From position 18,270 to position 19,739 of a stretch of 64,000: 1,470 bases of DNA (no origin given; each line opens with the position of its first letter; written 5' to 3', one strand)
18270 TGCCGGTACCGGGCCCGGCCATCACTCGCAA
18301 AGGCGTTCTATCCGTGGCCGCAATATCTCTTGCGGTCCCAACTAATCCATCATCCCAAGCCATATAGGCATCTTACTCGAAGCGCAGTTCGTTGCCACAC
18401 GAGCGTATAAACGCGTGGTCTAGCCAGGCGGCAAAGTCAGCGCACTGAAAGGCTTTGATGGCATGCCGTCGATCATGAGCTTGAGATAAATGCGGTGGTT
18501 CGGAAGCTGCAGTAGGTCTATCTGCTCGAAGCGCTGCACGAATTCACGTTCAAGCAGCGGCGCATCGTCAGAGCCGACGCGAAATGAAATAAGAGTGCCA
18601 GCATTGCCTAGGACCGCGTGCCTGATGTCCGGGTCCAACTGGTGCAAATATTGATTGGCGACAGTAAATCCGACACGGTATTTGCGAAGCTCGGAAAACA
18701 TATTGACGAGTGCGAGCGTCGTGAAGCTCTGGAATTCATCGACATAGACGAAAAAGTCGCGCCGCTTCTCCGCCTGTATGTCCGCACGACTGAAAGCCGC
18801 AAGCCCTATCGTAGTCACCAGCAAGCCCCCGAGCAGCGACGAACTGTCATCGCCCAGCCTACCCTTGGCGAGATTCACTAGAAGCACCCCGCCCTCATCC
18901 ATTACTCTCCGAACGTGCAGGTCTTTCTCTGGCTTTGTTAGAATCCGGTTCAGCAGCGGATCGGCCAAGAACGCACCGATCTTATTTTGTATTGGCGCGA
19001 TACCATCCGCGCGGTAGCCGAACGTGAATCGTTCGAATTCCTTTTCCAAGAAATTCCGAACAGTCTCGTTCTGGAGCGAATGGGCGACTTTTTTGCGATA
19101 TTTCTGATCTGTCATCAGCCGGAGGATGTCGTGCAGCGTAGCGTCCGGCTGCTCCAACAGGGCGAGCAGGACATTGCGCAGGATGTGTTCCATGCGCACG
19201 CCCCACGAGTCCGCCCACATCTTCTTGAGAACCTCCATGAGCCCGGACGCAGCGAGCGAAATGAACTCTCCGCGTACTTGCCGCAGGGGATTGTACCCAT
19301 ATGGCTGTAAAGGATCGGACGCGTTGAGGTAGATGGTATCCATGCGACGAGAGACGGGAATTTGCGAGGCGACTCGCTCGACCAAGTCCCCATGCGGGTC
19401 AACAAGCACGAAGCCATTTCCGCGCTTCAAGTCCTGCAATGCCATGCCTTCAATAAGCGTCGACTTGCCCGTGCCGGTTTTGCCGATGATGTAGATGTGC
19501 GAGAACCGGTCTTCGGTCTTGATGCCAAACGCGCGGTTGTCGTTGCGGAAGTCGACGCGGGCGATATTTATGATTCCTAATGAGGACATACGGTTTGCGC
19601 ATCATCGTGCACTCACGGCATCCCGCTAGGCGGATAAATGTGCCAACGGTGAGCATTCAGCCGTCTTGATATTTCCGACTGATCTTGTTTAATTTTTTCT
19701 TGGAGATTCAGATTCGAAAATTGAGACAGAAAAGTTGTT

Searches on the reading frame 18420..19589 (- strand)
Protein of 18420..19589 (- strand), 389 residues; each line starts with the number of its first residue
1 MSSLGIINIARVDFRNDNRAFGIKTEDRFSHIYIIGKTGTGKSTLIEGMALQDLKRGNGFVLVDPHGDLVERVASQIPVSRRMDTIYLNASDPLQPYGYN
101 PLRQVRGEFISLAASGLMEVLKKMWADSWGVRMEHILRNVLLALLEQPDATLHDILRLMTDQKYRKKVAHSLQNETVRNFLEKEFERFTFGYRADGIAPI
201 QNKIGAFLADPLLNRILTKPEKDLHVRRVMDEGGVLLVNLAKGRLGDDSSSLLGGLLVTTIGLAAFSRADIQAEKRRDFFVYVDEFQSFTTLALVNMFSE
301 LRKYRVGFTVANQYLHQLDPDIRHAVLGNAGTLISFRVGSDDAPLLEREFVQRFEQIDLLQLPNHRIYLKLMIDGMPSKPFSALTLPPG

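Call 5: search_protein_families(library=pfam, proteins=[window:18420-19589:-], max_evalue=0.01)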
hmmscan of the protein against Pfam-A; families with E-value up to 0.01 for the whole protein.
window:18420-19589:- (389 aa): 8 families
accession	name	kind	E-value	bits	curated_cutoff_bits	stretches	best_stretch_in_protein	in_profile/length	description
PF10412.15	TrwB_AAD_bind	-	3.3e-09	36.6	20.5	1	29-319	15-287/387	Type IV secretion-system coupling protein DNA-binding domain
PF01935.23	DUF87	-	3.5e-06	27.7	23.2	1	30-195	24-176/220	Helicase HerA, central domain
PF13401.12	AAA_22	-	0.00024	21.9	27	0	30-66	6-42/130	AAA domain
PF12846.13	AAA_10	-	0.0012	18.4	27.5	1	29-183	21-170/362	AAA-like domain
PF13191.12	AAA_16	-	0.0024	18.8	32.6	0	25-66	20-60/167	AAA ATPase domain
PF02534.20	T4SS-DNA_transf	-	0.0055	16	20.1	0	23-155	38-174/468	Type IV secretory system Conjugative DNA transfer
PF13555.12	AAA_29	-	0.0064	16.6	27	0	31-49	24-42/61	P-loop containing region of AAA domain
PF12696.13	TraG-D_C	-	0.0078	16.6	22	0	281-340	4-68/126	TraM recognition site of TraD and TraG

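Call 6: search_protein_families(library=padloc, proteins=[window:18420-19589:-], max_evalue=0.01)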
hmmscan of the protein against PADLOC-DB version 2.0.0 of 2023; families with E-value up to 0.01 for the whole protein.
window:18420-19589:- (389 aa): 5 families
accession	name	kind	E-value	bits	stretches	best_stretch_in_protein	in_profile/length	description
PDLC04140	mad8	-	2.1e-19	68.2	1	30-340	28-255/314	mads_8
PDLC04106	HerA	-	0.00028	17.5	1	25-180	170-325/667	-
PDLC04103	HerA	-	0.00041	16.8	0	15-69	157-212/579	-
PDLC04105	HerA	-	0.00077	16.1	1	31-72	168-210/576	-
PDLC00303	PtuA1|PtuA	-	0.0041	14.3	0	34-61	17-44/386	AAA ATPase domain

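Call 7: search_protein_families(library=ncbifam, proteins=[window:18420-19589:-], max_evalue=0.01)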
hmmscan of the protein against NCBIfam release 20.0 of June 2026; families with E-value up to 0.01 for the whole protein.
window:18420-19589:- (389 aa): 7 families
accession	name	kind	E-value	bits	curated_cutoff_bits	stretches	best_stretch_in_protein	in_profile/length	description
TIGR03743.1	SXT_TraD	subfamily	7.8e-11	41.1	366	1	22-103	168-252/636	conjugative transfer system coupling protein TraD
NF045973.1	conju_CD1115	equivalog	2.5e-08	33.2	250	1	25-123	20-120/442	VirD4-like conjugal transfer protein, CD1115 family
TIGR03754.1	conj_TOL_TraD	equivalog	6.9e-08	31.4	647.55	1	17-88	168-241/643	type IV conjugative transfer system coupling protein TraD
NF053655.1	CedD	equivalog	7.7e-08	31.4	600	1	17-79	209-270/527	DNA-translocating ATPase CedD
TIGR02759.1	TraD_Ftype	equivalog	7.7e-05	21.6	521.35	0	23-72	170-219/566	type IV conjugative transfer system coupling protein TraD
NF041447.1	TrbC_conju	equivalog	0.00025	19.6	800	1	5-67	105-167/685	F-type conjugative transfer protein TrbC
NF045975.1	VirB4_plasma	equivalog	0.0092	13.7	590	0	25-66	510-552/894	Mbov_0397 family ICE element conjugal transfer ATPase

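Call 14: find_homologous_proteins(query=window:18420-19589:-)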
Query window:18420-19589:- (389 aa): 7977 proteins with E <= 0.001 among 8000 candidates; the best 120 are listed.
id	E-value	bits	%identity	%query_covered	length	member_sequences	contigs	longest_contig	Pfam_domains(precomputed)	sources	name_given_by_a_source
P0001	1.1e-242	823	95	100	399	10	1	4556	PF10412.16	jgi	-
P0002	1.1e-229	780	89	100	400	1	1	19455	PF10412.16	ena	-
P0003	1.3e-229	780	89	100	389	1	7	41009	PF10412.16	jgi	jgi:type IV secretory pathway TraG/TraD family ATPase VirD4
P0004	1.7e-229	779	89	100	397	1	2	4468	PF10412.16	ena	-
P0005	5.2e-229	778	88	100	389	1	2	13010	PF10412.16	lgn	-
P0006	5.8e-229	777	89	99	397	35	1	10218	PF10412.16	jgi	-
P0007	3.2e-219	745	85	98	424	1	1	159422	PF10412.16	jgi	jgi:type IV secretory pathway TraG/TraD family ATPase VirD4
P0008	1.6e-217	740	83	100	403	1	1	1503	PF10412.16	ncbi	-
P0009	1.4e-216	737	84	99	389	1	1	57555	PF10412.16,PF01935.24,PF13401.13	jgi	jgi:hypothetical protein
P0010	4.4e-216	735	83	100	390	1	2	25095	PF10412.16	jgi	-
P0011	2.7e-214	729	81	100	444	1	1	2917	PF10412.16,PF02534.21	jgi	jgi:type IV secretory pathway TraG/TraD family ATPase VirD4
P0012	9.7e-213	724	83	98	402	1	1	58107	PF10412.16,PF01935.24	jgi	jgi:type IV secretory pathway TraG/TraD family ATPase VirD4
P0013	2.1e-212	723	81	99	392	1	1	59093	PF10412.16,PF01935.24,PF13401.13,PF02534.21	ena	-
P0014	2.6e-212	723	81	100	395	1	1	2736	PF10412.16,PF02534.21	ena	-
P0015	5.4e-212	722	83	98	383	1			PF10412.16,PF02534.21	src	-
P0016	7.8e-212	721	82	100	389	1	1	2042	PF10412.16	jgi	jgi:type IV secretory pathway TraG/TraD family ATPase VirD4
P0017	1.2e-211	721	81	100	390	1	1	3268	PF10412.16,PF01935.24,PF02534.21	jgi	jgi:type IV secretory pathway TraG/TraD family ATPase VirD4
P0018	1.5e-210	717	81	100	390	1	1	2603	PF10412.16,PF01935.24,PF02534.21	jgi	jgi:type IV secretory pathway TraG/TraD family ATPase VirD4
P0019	3.3e-210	716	79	100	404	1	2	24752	PF10412.16,PF01935.24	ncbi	-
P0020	4.3e-210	715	80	100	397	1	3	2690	PF10412.16,PF02534.21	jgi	jgi:type IV secretory pathway TraG/TraD family ATPase VirD4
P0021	1.3e-209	714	81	100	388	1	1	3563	PF10412.16,PF13401.13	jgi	jgi:type IV secretory pathway TraG/TraD family ATPase VirD4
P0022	2.9e-209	713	81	100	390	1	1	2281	PF10412.16,PF02534.21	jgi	-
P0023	4.5e-209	712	81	99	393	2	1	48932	PF10412.16,PF01935.24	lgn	-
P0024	4.5e-209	712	80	100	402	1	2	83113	PF10412.16,PF02534.21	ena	-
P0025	5.6e-209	712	80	100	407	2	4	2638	PF10412.16,PF01935.24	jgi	jgi:hypothetical protein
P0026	8.3e-209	711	81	100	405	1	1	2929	PF10412.16,PF01935.24,PF02534.21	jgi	jgi:hypothetical protein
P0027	1.2e-208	711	81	98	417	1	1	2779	PF10412.16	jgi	jgi:hypothetical protein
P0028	1.3e-208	710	80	100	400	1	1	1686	PF10412.16,PF01935.24,PF02534.21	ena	-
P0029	1.4e-208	710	79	100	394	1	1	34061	PF10412.16,PF01935.24,PF13401.13,PF02534.21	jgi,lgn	jgi:type IV secretory pathway TraG/TraD family ATPase VirD4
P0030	2.2e-208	710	79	100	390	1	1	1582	PF10412.16,PF01935.24,PF13401.13,PF02534.21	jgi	jgi:type IV secretory pathway TraG/TraD family ATPase VirD4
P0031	2.4e-208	710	80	100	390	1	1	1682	PF10412.16,PF01935.24,PF02534.21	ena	-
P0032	4.3e-208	709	79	99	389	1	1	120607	PF10412.16,PF01935.24,PF13401.13,PF02534.21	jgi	jgi:type IV secretory pathway TraG/TraD family ATPase VirD4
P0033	4.3e-208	709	81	100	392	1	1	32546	PF10412.16,PF01935.24,PF02534.21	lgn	-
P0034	5.5e-208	708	78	100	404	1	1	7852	PF10412.16,PF01935.24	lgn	-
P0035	6.3e-208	708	80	98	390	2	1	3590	PF10412.16,PF01935.24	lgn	-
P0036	7.3e-208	708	80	100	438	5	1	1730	PF10412.16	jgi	jgi:type IV secretory pathway TraG/TraD family ATPase VirD4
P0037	7.4e-208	708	78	100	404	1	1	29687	PF10412.16,PF01935.24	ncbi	-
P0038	7.7e-208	708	78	100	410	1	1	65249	PF10412.16,PF01935.24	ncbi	-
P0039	1.0e-207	708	79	100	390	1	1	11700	PF10412.16,PF01935.24,PF02534.21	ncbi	-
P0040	1.2e-207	707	79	100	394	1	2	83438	PF10412.16,PF01935.24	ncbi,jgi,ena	-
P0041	1.2e-207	707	79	100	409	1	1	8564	PF10412.16,PF01935.24,PF02534.21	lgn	-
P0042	1.3e-207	707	80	100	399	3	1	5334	PF10412.16,PF01935.24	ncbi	-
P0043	1.7e-207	707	80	99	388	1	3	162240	PF10412.16,PF01935.24,PF02534.21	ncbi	-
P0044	3.8e-207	706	79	100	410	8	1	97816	PF10412.16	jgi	jgi:type IV secretory pathway TraG/TraD family ATPase VirD4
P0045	4.6e-207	705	81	100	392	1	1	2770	PF10412.16,PF01935.24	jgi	jgi:hypothetical protein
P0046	5.2e-207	705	79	100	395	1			PF10412.16,PF01935.24,PF02534.21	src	-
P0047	5.6e-207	705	80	100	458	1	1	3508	PF10412.16,PF01935.24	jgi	jgi:type IV secretory pathway TraG/TraD family ATPase VirD4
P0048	6.7e-207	705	79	100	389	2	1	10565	PF10412.16,PF01935.24,PF02534.21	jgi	jgi:type IV secretory pathway TraG/TraD family ATPase VirD4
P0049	8.7e-207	704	80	98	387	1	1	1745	PF10412.16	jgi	jgi:type IV secretory pathway TraG/TraD family ATPase VirD4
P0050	1.2e-206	704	80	100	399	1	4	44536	PF10412.16,PF01935.24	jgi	jgi:type IV secretory pathway TraG/TraD family ATPase VirD4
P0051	1.3e-206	704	79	100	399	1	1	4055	PF10412.16,PF01935.24,PF13401.13,PF02534.21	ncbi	-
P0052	1.7e-206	704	80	100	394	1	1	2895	PF10412.16,PF01935.24,PF02534.21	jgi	jgi:type IV secretory pathway TraG/TraD family ATPase VirD4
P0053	1.9e-206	703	79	100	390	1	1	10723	PF10412.16,PF01935.24,PF13401.13,PF02534.21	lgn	-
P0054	2.4e-206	703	79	100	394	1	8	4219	PF10412.16,PF01935.24,PF13401.13,PF02534.21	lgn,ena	-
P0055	2.4e-206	703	78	99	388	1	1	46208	PF10412.16,PF02534.21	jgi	jgi:hypothetical protein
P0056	2.4e-206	703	81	98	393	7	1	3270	PF10412.16,PF01935.24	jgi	jgi:type IV secretory pathway TraG/TraD family ATPase VirD4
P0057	2.5e-206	703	79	100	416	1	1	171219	PF10412.16,PF01935.24,PF02534.21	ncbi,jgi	jgi:type IV secretory pathway TraG/TraD family ATPase VirD4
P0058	2.5e-206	703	80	98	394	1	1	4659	PF10412.16,PF01935.24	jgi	-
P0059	5.1e-206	702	79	100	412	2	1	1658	PF10412.16,PF01935.24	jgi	jgi:type IV secretory pathway TraG/TraD family ATPase VirD4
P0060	5.4e-206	702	79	100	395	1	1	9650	PF10412.16,PF01935.24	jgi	jgi:Type IV secretion-system coupling protein DNA-binding domain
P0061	7.5e-206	701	80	100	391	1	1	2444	PF10412.16,PF01935.24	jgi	jgi:type IV secretory pathway TraG/TraD family ATPase VirD4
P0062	8.3e-206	701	80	98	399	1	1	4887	PF10412.16,PF01935.24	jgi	jgi:type IV secretory pathway TraG/TraD family ATPase VirD4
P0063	9.2e-206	701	79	100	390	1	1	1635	PF10412.16,PF01935.24,PF02534.21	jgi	jgi:type IV secretory pathway TraG/TraD family ATPase VirD4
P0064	9.9e-206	701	78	100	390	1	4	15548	PF10412.16,PF02534.21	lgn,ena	-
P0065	1.1e-205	701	79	100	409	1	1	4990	PF10412.16,PF01935.24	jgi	jgi:type IV secretory pathway TraG/TraD family ATPase VirD4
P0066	1.3e-205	701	79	100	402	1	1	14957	PF10412.16,PF01935.24,PF02534.21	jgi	jgi:type IV secretory pathway TraG/TraD family ATPase VirD4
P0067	1.3e-205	701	79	100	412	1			PF10412.16,PF01935.24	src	-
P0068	1.4e-205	700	80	100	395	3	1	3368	PF10412.16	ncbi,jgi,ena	-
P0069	1.6e-205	700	79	98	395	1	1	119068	PF10412.16,PF01935.24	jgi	jgi:type IV secretory pathway TraG/TraD family ATPase VirD4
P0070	2.0e-205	700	77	100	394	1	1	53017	PF10412.16,PF02534.21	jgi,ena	-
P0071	2.3e-205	700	79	98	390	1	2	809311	PF10412.16,PF01935.24,PF02534.21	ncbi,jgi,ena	-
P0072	2.3e-205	700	78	100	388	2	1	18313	PF10412.16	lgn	-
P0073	5.3e-205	699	80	99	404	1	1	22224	PF10412.16,PF01935.24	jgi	jgi:type IV secretory pathway TraG/TraD family ATPase VirD4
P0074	6.5e-205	698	79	100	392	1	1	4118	PF10412.16,PF01935.24,PF02534.21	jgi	jgi:type IV secretory pathway TraG/TraD family ATPase VirD4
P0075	6.7e-205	698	80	100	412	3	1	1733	PF10412.16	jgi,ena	-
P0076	8.9e-205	698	78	100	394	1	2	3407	PF10412.16,PF01935.24,PF13401.13,PF02534.21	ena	-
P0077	1.1e-204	698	78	100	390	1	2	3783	PF10412.16,PF01935.24,PF02534.21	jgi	jgi:type IV secretory pathway TraG/TraD family ATPase VirD4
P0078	1.3e-204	697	79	100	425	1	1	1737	PF10412.16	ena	-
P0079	1.9e-204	697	79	100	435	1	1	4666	PF10412.16,PF01935.24,PF02534.21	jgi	jgi:type IV secretory pathway TraG/TraD family ATPase VirD4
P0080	1.9e-204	697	79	100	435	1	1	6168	PF10412.16,PF01935.24,PF02534.21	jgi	jgi:type IV secretory pathway TraG/TraD family ATPase VirD4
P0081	2.0e-204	697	78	100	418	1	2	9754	PF10412.16,PF01935.24,PF13401.13,PF02534.21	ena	-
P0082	2.0e-204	697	79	100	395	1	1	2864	PF10412.16,PF01935.24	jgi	jgi:hypothetical protein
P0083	2.3e-204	696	77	100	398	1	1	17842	PF10412.16,PF01935.24,PF12846.14,PF02534.21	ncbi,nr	ncbi:MAG: type IV secretion system DNA-binding domain-containing protein [Candidatus Komeilibacteria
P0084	2.5e-204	696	78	100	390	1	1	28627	PF10412.16,PF13401.13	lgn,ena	-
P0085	2.5e-204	696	79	98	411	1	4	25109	PF10412.16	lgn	-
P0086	4.6e-204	696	78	98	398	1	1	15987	PF10412.16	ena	-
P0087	7.2e-204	695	79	98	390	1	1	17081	PF10412.16,PF01935.24,PF12846.14,PF02534.21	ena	-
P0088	9.1e-204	695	77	100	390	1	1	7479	PF10412.16,PF02534.21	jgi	-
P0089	1.1e-203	694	81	97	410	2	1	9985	PF10412.16,PF01935.24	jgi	jgi:hypothetical protein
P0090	1.6e-203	694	80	99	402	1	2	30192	PF10412.16,PF01935.24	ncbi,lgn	-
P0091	2.7e-203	693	78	100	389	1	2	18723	PF10412.16,PF13401.13,PF02534.21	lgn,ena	-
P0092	4.0e-203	692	77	98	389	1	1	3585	PF10412.16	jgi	jgi:type IV secretory pathway TraG/TraD family ATPase VirD4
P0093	4.7e-203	692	77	98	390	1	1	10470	PF10412.16,PF02534.21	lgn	-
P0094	7.7e-203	691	78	98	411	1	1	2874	PF10412.16,PF01935.24,PF02534.21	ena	-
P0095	8.2e-203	691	78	99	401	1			PF10412.16,PF13401.13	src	-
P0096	8.7e-203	691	77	100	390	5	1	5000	PF10412.16,PF01935.24,PF02534.21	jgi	jgi:DNA helicase HerA-like ATPase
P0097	9.7e-203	691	78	100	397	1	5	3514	PF10412.16,PF13401.13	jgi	jgi:type IV secretory pathway TraG/TraD family ATPase VirD4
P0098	1.5e-202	691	77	100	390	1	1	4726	PF10412.16,PF01935.24,PF02534.21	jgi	jgi:DNA helicase HerA-like ATPase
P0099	1.7e-202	690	77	100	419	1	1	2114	PF10412.16,PF01935.24,PF02534.21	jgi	jgi:type IV secretory pathway TraG/TraD family ATPase VirD4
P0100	1.9e-202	690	77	99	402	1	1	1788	PF10412.16,PF01935.24,PF13401.13,PF02534.21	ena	-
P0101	2.0e-202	690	79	100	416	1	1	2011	PF10412.16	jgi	-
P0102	2.1e-202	690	77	98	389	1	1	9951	PF10412.16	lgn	-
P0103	2.3e-202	690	76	99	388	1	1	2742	PF10412.16,PF01935.24,PF13401.13,PF02534.21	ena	-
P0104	2.5e-202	690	78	100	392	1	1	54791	PF10412.16,PF01935.24,PF02534.21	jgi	jgi:Type IV secretion-system coupling protein DNA-binding domain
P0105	2.5e-202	690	77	100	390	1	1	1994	PF10412.16,PF01935.24,PF02534.21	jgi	jgi:type IV secretory pathway TraG/TraD family ATPase VirD4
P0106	2.7e-202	690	76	99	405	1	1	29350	PF10412.16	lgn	-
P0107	2.8e-202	690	78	100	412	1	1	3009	PF10412.16,PF02534.21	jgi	jgi:hypothetical protein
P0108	3.0e-202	690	77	100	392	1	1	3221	PF10412.16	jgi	jgi:type IV secretory pathway TraG/TraD family ATPase VirD4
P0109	3.2e-202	689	78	98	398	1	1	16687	PF10412.16,PF01935.24,PF13401.13,PF02534.21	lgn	-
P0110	3.7e-202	689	77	100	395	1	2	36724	PF10412.16,PF01935.24,PF13401.13,PF02534.21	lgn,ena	-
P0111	3.9e-202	689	78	98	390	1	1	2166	PF10412.16,PF02534.21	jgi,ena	-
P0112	4.0e-202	689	77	98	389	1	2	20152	PF10412.16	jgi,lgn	jgi:type IV secretory pathway TraG/TraD family ATPase VirD4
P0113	4.0e-202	689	77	100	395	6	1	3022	PF10412.16,PF01935.24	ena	-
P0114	4.2e-202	689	77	98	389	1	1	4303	PF10412.16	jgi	jgi:type IV secretory pathway TraG/TraD family ATPase VirD4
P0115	6.0e-202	689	78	100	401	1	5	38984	PF10412.16,PF01935.24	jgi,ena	jgi:hypothetical protein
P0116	6.5e-202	688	77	99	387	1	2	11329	PF10412.16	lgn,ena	-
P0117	9.8e-202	688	77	98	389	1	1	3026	PF10412.16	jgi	jgi:type IV secretory pathway TraG/TraD family ATPase VirD4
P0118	1.1e-201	688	79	100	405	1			PF10412.16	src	-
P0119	1.1e-201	688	77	100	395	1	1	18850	PF10412.16,PF01935.24,PF02534.21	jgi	jgi:hypothetical protein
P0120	1.1e-201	688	78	100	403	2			PF10412.16,PF01935.24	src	-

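Call 16: find_encoding_contigs(protein=P0071, flank=10000, max_places=3)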
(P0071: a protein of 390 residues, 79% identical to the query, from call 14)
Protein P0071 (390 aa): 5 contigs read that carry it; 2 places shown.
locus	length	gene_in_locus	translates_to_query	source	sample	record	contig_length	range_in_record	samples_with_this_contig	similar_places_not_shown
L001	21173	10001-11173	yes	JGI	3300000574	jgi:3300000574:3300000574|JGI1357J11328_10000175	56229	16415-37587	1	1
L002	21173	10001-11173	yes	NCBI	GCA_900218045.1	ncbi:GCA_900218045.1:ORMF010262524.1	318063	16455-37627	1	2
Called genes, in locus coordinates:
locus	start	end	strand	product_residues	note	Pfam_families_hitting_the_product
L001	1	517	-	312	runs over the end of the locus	-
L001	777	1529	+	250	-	PF00106:adh_short, PF08659:KR, PF13561:adh_short_C2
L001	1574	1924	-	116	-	-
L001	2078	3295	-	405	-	-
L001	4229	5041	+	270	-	PF01061:ABC2_membrane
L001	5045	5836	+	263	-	PF00005:ABC_tran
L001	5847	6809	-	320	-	PF01073:3Beta_HSD, PF01370:Epimerase, PF04321:RmlD_sub_bind (weak), PF07993:NAD_binding_4 (faint), PF13460:NAD_binding_10, PF16363:GDP_Man_Dehyd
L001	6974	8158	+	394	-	PF00483:NTP_transferase, PF12804:NTP_transf_3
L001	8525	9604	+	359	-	PF13384:HTH_23, PF13518:HTH_28 (faint), PF13551:HTH_29, PF13565:HTH_32, PF13358:DDE_3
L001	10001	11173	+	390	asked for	PF02534:T4SS-DNA_transf (weak), PF01935:DUF87 (weak), PF10412:TrwB_AAD_bind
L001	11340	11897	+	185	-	PF05063:MT-A70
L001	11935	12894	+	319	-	PF13814:Replic_Relax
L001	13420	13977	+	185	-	-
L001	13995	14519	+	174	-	-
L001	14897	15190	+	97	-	PF08681:TacA1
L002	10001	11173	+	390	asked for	PF02534:T4SS-DNA_transf (weak), PF01935:DUF87 (weak), PF10412:TrwB_AAD_bind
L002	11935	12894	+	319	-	PF13814:Replic_Relax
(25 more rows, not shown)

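Call 17: find_encoding_contigs(protein=P0083, flank=10000, max_places=3)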
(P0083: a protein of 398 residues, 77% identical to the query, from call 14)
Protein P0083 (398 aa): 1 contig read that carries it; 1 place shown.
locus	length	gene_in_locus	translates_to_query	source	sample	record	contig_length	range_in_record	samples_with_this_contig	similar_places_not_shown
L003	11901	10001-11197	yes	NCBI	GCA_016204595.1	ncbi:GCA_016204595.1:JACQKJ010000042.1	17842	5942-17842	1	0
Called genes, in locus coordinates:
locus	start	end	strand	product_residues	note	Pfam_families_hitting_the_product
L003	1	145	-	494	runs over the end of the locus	PF04471:Mrr_cat (faint)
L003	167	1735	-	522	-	PF14459:Prok-E2_C (weak), PF00899:ThiF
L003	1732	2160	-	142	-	-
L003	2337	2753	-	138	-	-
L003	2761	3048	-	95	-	PF10790:DUF2604 (weak)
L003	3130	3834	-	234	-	-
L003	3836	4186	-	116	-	PF12844:HTH_19, PF13560:HTH_31, PF01381:HTH_3, PF13443:HTH_26 (weak)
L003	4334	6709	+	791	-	PF04313:HSDR_N (faint), PF00270:DEAD (weak), PF04851:ResIII, PF18766:SWI2_SNF2, PF00271:Helicase_C (weak), PF08463:EcoEI_R_C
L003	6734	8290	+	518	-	PF12161:HsdM_N (weak), PF02384:N6_Mtase, PF01170:UPF0020 (faint), PF20473:MmeI_Mtase (faint)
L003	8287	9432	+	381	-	PF01420:Methylase_S (faint)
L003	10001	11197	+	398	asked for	PF02534:T4SS-DNA_transf (weak), PF10412:TrwB_AAD_bind, PF12846:AAA_10 (weak), PF01935:DUF87 (weak)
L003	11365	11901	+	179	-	PF05063:MT-A70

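Call 19: find_related_loci(query=window:18420-19589:-, collection=genome_contigs, flank=10000)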
Query window:18420-19589:- (389 aa) in genome_contigs; peptide patterns used: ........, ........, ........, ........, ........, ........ (x = any residue, [..] = any of these).
248 stretches matched a pattern; 164 encode a relative of the query (tblastn E <= 1e-3); the best 80 are kept; 80 distinct loci.
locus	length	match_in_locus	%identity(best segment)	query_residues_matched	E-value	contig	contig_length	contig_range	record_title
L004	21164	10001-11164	90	1-388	0e+0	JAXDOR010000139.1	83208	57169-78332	MAG: Alphaproteobacteria bacterium isolate BP_693 scaffold_679363, whole genome shotgun sequence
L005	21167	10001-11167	88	1-389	0e+0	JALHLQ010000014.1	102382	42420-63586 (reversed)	MAG: Xanthobacteraceae bacterium isolate Bin_23_12 c_000000001262, whole genome shotgun sequence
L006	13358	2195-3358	87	1-388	0e+0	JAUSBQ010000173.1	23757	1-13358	MAG: Pseudolabrys sp. isolate E6_metabat.bin.88 E6_k141_311967, whole genome shotgun sequence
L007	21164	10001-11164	80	1-388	0e+0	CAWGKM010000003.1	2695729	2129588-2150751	MAG: uncultured Alphaproteobacteria bacterium isolate MFD02248.bin.1.117 genome assembly, contig: contig_7239, whole gen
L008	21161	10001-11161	81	2-388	0e+0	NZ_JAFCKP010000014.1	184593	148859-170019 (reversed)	Bradyrhizobium japonicum strain SZCCT0231 NODE_14, whole genome shotgun sequence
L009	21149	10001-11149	77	6-388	0e+0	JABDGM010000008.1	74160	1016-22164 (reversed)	MAG: Planctomycetota bacterium isolate BWOrgHeat_Nextera33_MAG1 3300021012.a:Ga0206917_1008, whole genome shotgun sequen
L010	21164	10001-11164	76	1-388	0e+0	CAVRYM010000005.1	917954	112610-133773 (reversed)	MAG: uncultured Alphaproteobacteria bacterium isolate MFD06092.bin.1.175 genome assembly, contig: contig_45305, whole ge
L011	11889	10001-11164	77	1-388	0e+0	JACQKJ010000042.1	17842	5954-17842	MAG: Candidatus Komeilibacteria bacterium isolate NC_groundwater_1174_Ag_S-0.1um_52_33 S_p1_S3_coassembly_k141_1061053,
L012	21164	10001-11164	76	1-388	0e+0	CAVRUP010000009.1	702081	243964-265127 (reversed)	MAG: uncultured Alphaproteobacteria bacterium isolate MFD02248.bin.2.61 genome assembly, contig: contig_20165, whole gen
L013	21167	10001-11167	72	1-389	0e+0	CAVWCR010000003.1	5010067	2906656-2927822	MAG: uncultured Alphaproteobacteria bacterium isolate MFD04944.bin.1.54 genome assembly, contig: contig_28086, whole gen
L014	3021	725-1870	74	6-387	0e+0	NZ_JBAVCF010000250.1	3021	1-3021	MAG: Bradyrhizobium sp. isolate MFD06055_ilm_asm_bin3 k127_285488, whole genome shotgun sequence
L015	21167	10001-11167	72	1-389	0e+0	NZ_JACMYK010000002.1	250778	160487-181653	Bradyrhizobium acaciae strain 10BB Contigs_002, whole genome shotgun sequence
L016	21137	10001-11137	75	10-388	0e+0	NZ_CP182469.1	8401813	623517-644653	Bradyrhizobium sp. DASA03120 chromosome, complete genome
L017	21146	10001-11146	73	6-387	0e+0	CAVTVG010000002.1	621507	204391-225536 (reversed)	MAG: uncultured Alphaproteobacteria bacterium isolate MFD09368.bin.1.178 genome assembly, contig: contig_12362, whole ge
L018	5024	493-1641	72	6-388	0e+0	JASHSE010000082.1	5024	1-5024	MAG: Xanthobacteraceae bacterium isolate JOPF119 JOPF_N043_contig_12882, whole genome shotgun sequence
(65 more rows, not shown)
